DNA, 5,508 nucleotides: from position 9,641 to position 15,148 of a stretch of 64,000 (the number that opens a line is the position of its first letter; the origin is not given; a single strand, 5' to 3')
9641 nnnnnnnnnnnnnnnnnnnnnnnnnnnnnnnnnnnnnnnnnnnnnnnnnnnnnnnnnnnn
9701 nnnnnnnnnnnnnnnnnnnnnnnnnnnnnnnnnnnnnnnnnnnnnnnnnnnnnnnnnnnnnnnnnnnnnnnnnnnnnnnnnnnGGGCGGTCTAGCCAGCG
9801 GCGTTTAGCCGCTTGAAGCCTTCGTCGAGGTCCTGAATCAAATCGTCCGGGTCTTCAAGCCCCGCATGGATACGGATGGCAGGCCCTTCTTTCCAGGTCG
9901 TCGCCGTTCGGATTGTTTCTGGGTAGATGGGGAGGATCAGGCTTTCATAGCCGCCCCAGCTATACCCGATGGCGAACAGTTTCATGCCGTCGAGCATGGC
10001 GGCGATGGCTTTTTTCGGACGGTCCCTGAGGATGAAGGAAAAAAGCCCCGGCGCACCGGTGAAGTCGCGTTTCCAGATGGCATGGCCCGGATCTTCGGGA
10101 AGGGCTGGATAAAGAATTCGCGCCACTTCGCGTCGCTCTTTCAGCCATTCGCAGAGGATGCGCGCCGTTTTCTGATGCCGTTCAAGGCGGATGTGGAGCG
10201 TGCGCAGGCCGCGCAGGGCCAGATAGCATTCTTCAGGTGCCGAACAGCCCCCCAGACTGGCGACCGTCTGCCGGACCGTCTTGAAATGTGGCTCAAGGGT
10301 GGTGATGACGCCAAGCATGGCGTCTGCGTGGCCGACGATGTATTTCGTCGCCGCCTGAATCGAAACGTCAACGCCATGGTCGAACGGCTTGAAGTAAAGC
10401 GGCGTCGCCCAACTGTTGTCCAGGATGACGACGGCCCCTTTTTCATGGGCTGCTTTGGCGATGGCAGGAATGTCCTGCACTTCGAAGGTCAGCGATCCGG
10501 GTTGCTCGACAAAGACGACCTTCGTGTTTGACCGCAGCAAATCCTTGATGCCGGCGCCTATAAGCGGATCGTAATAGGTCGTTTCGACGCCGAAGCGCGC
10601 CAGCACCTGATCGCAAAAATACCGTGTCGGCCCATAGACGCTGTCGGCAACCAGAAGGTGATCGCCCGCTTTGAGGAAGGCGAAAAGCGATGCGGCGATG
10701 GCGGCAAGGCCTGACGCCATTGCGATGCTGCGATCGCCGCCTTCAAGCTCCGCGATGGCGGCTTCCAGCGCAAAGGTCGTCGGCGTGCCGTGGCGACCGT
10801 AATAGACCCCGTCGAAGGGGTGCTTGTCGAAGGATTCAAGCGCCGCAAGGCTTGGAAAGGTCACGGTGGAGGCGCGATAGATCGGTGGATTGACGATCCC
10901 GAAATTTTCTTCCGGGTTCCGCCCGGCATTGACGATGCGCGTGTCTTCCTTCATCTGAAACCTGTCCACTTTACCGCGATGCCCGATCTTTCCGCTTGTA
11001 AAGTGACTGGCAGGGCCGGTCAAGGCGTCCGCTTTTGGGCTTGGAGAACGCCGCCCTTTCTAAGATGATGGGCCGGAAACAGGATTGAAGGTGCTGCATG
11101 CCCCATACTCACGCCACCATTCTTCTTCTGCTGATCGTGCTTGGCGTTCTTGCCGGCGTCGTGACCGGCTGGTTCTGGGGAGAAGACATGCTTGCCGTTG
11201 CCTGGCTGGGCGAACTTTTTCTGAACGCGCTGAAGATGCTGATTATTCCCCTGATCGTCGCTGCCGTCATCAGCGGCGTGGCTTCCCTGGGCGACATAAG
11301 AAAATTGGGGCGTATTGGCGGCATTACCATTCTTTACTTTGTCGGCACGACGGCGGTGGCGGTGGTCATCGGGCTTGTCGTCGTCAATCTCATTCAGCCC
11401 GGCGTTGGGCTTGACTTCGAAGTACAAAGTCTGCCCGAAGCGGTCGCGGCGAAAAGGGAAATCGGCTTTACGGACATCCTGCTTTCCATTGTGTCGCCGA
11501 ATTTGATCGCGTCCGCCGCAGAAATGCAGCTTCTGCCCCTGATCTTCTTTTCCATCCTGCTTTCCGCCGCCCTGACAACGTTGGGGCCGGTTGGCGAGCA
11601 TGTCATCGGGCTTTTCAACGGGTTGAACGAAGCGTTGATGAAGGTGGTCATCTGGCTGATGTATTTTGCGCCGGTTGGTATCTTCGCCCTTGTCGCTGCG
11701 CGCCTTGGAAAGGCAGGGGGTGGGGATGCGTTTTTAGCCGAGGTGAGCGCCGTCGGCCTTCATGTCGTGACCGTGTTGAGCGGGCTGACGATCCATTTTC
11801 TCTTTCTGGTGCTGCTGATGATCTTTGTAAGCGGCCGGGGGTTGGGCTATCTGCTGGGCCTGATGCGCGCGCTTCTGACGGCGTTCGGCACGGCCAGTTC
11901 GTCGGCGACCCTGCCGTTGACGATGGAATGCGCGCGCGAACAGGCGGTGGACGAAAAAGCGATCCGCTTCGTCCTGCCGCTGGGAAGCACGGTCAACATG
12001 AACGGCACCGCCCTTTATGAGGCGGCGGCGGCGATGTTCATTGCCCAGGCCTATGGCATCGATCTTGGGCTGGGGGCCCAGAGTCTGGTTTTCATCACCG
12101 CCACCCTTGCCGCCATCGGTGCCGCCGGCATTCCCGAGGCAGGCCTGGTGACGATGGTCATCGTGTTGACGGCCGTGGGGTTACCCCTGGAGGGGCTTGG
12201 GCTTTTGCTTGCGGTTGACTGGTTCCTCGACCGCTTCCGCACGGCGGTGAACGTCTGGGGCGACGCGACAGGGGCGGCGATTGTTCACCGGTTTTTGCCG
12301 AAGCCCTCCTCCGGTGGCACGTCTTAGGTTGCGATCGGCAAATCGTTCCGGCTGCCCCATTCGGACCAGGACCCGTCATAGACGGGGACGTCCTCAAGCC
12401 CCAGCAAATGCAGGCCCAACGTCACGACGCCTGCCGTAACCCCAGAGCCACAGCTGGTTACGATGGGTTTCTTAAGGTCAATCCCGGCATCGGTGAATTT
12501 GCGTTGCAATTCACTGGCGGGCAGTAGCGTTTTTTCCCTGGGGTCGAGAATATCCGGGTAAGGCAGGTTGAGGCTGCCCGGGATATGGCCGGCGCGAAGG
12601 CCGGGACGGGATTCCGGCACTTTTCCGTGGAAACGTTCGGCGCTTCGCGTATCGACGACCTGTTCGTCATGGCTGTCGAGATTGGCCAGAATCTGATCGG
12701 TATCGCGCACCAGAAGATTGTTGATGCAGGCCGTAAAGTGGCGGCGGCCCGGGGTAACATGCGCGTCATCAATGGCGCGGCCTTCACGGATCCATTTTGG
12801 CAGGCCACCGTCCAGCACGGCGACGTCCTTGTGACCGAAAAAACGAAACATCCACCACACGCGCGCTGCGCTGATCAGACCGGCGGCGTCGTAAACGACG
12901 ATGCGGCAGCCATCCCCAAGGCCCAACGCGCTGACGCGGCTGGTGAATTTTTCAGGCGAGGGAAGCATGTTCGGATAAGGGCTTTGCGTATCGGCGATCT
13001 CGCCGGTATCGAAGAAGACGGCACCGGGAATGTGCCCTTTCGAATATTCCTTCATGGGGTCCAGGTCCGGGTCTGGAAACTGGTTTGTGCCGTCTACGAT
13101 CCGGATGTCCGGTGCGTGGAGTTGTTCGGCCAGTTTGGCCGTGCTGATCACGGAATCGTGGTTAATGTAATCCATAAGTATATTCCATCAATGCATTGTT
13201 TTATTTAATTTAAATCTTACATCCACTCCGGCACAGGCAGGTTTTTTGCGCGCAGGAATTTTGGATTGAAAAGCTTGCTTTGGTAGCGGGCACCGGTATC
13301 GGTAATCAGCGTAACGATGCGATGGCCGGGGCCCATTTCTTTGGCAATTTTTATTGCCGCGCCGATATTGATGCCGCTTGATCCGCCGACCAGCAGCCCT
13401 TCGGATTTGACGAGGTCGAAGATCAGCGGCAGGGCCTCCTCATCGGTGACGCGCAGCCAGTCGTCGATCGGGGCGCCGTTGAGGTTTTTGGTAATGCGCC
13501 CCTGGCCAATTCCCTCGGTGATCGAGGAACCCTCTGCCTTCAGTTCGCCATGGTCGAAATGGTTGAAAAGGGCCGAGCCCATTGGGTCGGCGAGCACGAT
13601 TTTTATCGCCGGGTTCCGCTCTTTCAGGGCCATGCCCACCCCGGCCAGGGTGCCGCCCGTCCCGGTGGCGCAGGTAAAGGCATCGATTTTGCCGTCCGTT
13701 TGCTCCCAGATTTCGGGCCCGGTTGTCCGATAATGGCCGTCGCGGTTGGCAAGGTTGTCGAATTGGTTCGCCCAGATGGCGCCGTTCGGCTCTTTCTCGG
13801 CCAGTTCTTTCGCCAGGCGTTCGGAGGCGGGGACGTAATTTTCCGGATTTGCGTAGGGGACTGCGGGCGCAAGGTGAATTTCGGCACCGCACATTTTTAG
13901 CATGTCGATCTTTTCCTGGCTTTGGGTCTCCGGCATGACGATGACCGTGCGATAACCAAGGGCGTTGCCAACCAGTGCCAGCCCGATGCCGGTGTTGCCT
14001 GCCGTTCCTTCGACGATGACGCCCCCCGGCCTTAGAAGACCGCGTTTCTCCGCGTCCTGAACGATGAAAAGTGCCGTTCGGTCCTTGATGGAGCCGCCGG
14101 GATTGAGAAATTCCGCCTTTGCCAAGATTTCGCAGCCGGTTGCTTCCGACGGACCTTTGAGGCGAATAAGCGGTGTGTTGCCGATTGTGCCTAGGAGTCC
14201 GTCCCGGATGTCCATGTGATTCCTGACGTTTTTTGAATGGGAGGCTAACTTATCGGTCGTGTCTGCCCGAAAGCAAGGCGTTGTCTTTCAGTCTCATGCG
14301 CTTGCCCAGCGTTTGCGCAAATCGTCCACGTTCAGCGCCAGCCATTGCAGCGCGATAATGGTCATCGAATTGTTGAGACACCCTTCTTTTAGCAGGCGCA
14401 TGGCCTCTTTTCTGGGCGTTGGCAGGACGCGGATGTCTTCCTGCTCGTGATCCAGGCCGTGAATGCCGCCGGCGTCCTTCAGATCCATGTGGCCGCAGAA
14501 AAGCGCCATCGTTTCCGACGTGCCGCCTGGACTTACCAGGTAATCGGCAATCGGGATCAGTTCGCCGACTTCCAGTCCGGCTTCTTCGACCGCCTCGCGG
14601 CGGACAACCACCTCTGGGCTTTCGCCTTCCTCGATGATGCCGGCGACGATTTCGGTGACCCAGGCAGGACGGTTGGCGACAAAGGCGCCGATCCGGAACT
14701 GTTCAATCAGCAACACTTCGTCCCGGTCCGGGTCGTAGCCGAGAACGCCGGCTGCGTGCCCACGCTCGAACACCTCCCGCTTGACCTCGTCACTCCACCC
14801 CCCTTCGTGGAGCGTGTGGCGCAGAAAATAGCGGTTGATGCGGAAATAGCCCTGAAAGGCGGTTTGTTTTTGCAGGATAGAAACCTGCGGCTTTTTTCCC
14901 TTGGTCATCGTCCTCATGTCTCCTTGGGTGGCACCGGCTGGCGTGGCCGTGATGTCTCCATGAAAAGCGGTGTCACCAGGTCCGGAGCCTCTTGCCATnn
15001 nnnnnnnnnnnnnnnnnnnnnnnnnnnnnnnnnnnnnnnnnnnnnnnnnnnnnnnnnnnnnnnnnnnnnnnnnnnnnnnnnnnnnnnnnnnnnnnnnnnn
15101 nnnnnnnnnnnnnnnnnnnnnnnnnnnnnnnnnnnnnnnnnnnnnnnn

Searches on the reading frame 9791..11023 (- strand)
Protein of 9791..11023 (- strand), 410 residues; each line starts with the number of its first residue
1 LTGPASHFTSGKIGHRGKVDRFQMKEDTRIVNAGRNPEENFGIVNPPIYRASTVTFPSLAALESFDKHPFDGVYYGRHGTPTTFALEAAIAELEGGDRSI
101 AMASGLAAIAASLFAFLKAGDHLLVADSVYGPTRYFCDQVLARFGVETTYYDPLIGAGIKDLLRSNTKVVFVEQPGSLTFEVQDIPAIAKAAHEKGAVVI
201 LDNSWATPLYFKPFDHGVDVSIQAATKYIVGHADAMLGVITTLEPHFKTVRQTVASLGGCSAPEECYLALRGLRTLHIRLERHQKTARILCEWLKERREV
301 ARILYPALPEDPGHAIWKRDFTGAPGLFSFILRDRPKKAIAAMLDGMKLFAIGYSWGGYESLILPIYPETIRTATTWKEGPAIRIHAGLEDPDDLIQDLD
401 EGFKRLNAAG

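Call 28: search_protein_families(library=ncbifam, proteins=[window:9791-11023:-], max_evalue=1e-25)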
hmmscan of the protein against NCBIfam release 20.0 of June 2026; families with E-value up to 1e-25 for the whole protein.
window:9791-11023:- (410 aa): 42 families (the best 25 are shown)
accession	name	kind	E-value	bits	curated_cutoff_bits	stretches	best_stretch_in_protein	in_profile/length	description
NF006538.0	PRK09028.1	equivalog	2.6e-151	503.8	655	1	23-408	3-391/396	cystathionine beta-lyase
TIGR01324.1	cysta_beta_ly_B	equivalog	1.4e-148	494.6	365.9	1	28-405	1-376/377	cystathionine beta-lyase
NF004626.0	PRK05967.1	equivalog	1.1e-142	475.3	649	1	26-407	13-393/395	cystathionine beta-lyase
NF005456.0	PRK07050.1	equivalog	2.3e-127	424.9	500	1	23-405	7-391/394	cystathionine beta-lyase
NF005990.0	PRK08114.1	equivalog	3.5e-121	404.7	634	1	24-406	4-394/395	cystathionine beta-lyase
NF041088.1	ala_glut_racmase_Arch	equivalog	2.4e-88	296.7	629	1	38-406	14-381/381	bifunctional L-alanine/L-glutamate racemase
NF004627.0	PRK05968.1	subfamily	1.7e-85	287.3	508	1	36-404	18-385/389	hypothetical protein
TIGR01328.1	met_gam_lyase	equivalog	1.6e-84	284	549.7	1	24-405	2-390/391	methionine gamma-lyase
NF005976.0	PRK08064.1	equivalog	6.4e-78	262.4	627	1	24-406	5-383/390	cystathionine beta-lyase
NF005871.0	PRK07811.1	equivalog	7.3e-78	261.8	513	1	23-404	10-387/389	cystathionine gamma-synthase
TIGR01325.1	O_suc_HS_sulf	equivalog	2.9e-77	259.8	510.05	1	30-402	4-379/380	O-succinylhomoserine sulfhydrylase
NF005810.0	PRK07671.1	equivalog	1.8e-75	254.4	594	1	24-403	1-376/377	bifunctional cystathionine gamma-lyase/homocysteine desulfhydrase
NF006347.0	PRK08574.1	equivalog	5.9e-74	249.1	477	1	26-403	3-382/385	cystathionine gamma-synthase family protein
NF006003.0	PRK08133.1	equivalog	5.4e-72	242.7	522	1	21-404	7-395/396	O-succinylhomoserine sulfhydrylase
NF005758.0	PRK07582.1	equivalog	6.5e-72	242.3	440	1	24-404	7-369/372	cystathionine gamma-lyase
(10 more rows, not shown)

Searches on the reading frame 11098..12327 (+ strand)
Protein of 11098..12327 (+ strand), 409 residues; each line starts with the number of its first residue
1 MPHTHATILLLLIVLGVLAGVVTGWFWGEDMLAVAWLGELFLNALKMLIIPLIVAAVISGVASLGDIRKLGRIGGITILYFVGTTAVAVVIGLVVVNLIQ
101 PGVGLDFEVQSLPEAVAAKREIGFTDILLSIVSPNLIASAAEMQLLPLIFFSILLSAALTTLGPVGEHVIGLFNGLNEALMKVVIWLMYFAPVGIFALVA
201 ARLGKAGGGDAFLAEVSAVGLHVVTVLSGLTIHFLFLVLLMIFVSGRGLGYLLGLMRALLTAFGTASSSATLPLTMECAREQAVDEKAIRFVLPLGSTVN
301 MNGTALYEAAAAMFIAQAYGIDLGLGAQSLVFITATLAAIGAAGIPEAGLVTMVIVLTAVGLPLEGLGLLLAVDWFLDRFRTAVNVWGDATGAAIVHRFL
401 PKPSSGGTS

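Call 28: search_protein_families(library=ncbifam, proteins=[window:11098-12327:+], max_evalue=1e-25)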
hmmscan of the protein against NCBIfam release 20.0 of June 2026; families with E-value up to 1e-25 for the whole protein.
window:11098-12327:+ (409 aa): 4 families
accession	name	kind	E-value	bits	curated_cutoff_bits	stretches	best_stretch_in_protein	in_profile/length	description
NF002461.0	PRK01663.1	subfamily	1.6e-64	218.6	513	1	7-398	7-400/428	C4-dicarboxylate transporter DctA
NF008440.0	PRK11283.1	equivalog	1.8e-62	211.5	638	1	9-398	12-410/437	glutamate/aspartate:proton symporter GltP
NF009587.0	PRK13027.1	subfamily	2.9e-55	187.9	570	1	9-396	9-399/442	C4-dicarboxylate transporter DctA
NF010151.0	PRK13628.1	equivalog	7.8e-30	104.2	308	1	7-356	14-353/407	serine/threonine transporter SstT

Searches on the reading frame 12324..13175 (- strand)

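Call 28: search_protein_families(library=ncbifam, proteins=[window:12324-13175:-], max_evalue=1e-25)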
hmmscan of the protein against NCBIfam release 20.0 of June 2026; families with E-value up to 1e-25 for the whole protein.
window:12324-13175:- (283 aa): 1 family
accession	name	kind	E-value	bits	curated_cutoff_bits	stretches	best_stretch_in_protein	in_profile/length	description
NF008557.0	PRK11493.1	equivalog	5.8e-82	274.9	250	1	8-282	5-278/281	3-mercaptopyruvate sulfurtransferase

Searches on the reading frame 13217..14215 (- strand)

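Call 28: search_protein_families(library=ncbifam, proteins=[window:13217-14215:-], max_evalue=1e-25)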
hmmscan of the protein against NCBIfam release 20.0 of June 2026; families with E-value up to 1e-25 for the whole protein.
window:13217-14215:- (332 aa): 10 families
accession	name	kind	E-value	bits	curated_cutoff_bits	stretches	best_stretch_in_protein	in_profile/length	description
NF007989.0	PRK10717.1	equivalog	2.2e-165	549.6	387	1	1-332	2-333/334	cysteine synthase A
TIGR01137.1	cysta_beta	equivalog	5.3e-93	312.2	510.25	1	4-326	2-320/457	cystathionine beta-synthase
TIGR01139.1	cysK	equivalog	1.7e-87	293.4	350.95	1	10-313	4-294/298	cysteine synthase A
TIGR01136.1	cysKM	subfamily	2.3e-87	293.1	344.15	1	10-313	4-295/299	cysteine synthase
NF053679.1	CysteaSynCapA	equivalog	3.2e-74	249.7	600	1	3-323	6-326/329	cysteate synthase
TIGR01138.1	cysM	equivalog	1.6e-66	224.8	394.2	1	8-313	3-286/290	cysteine synthase B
TIGR03945.1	PLP_SbnA_fam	equivalog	4e-65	219.9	349.95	1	9-319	3-302/304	2,3-diaminopropionate biosynthesis protein SbnA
NF008735.0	PRK11761.1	equivalog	1.1e-62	212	413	1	8-314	7-291/296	cysteine synthase CysM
NF005292.0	PRK06815.1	equivalog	1.1e-28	100.2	371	1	9-304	17-303/320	threonine/serine dehydratase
NF052478.1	CystDsulMYC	equivalog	2.2e-28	99.6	600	1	25-326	34-335/354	L-cysteine desulfhydrase Cds1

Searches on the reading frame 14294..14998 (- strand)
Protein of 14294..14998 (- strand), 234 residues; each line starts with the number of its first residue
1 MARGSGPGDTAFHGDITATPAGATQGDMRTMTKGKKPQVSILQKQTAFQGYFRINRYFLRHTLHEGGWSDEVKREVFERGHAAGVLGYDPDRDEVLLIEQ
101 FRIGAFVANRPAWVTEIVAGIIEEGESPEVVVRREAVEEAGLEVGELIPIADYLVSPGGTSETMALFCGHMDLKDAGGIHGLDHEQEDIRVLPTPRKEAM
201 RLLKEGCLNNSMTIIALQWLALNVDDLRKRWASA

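Call 28: search_protein_families(library=ncbifam, proteins=[window:14294-14998:-], max_evalue=1e-25)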
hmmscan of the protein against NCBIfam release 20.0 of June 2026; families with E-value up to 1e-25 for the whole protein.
window:14294-14998:- (234 aa): 3 families
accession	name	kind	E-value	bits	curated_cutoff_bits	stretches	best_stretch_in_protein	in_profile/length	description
NF008003.0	PRK10729.1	equivalog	9.4e-73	243.9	248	1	35-232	12-209/210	ADP-ribose diphosphatase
TIGR00052.1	TIGR00052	subfamily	3.6e-50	170.1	79.55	1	38-222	2-188/188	nudix-type nucleoside diphosphatase, YffH/AdpP family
NF011585.0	PRK15009.1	equivalog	3.2e-27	95.4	234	1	40-221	6-185/191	GDP-mannose pyrophosphatase NudK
